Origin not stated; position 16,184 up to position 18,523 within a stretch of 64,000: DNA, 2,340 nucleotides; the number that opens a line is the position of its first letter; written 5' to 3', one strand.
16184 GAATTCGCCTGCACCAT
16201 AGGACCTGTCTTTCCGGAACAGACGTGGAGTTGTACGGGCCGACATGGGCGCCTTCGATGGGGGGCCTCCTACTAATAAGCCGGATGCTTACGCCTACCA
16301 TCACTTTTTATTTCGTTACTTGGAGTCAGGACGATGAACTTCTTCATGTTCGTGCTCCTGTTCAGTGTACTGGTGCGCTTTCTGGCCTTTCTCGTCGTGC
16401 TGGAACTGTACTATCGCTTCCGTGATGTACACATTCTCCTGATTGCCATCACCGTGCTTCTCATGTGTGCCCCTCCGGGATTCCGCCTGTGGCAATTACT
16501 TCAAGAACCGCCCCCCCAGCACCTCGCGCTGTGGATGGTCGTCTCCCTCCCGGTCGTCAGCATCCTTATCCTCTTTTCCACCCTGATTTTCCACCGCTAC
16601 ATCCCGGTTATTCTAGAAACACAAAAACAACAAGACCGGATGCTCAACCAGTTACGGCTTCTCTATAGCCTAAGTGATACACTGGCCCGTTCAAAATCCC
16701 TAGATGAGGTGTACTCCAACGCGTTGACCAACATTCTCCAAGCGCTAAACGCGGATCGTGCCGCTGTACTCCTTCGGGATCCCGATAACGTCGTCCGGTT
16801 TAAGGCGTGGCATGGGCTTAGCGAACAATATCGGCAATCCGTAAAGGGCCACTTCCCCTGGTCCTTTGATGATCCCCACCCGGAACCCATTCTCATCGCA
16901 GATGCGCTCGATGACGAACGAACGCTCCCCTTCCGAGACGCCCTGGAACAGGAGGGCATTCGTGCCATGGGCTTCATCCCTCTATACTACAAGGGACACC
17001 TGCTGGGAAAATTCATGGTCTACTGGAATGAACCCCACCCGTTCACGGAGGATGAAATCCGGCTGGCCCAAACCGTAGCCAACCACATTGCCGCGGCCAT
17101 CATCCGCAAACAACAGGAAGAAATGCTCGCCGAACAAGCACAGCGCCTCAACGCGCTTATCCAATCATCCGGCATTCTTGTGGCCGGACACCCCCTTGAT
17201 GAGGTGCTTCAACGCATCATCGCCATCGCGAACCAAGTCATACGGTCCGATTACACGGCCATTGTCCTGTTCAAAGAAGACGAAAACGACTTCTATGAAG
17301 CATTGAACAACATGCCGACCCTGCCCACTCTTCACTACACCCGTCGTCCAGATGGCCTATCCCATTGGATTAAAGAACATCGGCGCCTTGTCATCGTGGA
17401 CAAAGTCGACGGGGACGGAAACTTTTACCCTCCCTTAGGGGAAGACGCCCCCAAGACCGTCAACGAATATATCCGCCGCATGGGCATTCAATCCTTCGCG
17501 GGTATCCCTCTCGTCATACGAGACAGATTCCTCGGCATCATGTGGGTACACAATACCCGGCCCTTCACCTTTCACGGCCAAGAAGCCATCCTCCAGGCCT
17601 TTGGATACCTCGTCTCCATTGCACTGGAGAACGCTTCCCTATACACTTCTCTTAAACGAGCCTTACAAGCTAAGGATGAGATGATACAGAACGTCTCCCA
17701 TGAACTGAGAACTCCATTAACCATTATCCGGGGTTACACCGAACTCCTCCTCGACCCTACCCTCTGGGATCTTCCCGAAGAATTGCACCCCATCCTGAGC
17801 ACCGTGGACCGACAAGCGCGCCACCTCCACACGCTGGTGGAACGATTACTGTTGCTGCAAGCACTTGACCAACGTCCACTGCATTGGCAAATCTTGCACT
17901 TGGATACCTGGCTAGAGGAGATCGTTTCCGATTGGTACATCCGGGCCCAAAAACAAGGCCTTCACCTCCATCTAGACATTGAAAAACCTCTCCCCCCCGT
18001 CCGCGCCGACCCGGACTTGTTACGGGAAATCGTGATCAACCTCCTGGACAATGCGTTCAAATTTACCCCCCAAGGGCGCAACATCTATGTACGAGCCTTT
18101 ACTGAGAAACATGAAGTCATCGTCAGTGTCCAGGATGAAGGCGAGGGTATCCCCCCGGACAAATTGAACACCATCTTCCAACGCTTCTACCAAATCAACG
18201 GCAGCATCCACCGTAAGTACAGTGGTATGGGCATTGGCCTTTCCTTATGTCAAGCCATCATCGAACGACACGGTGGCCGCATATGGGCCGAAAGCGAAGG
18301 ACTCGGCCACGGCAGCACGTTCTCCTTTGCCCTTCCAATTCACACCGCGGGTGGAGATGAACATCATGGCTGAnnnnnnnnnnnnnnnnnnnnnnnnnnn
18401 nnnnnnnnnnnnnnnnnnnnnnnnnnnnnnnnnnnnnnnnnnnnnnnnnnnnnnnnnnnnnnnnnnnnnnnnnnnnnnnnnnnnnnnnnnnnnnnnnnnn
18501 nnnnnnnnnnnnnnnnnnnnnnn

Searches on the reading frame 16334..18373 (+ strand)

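Call 69: search_protein_families(library=pfam, proteins=[window:16334-18373:+], max_evalue=0.0001)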
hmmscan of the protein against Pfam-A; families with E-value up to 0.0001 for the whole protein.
window:16334-18373:+ (679 aa): 5 families
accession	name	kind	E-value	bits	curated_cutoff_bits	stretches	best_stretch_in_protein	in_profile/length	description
PF01590.32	GAF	-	3.4e-34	118.7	22.4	2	123-256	2-133/133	GAF domain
PF02518.31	HATPase_c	-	9.6e-32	110.2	26.4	1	559-669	2-109/111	Histidine kinase-, DNA gyrase B-, and HSP90-like ATPase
PF13185.12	GAF_2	-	4.5e-23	82.4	28.6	2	121-256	2-135/136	GAF domain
PF00512.31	HisKA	-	1.9e-17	63.5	26.9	1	446-513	1-65/66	His Kinase A (phospho-acceptor) domain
PF13492.12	GAF_3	-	1.1e-13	52.1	27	1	122-256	1-127/129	GAF domain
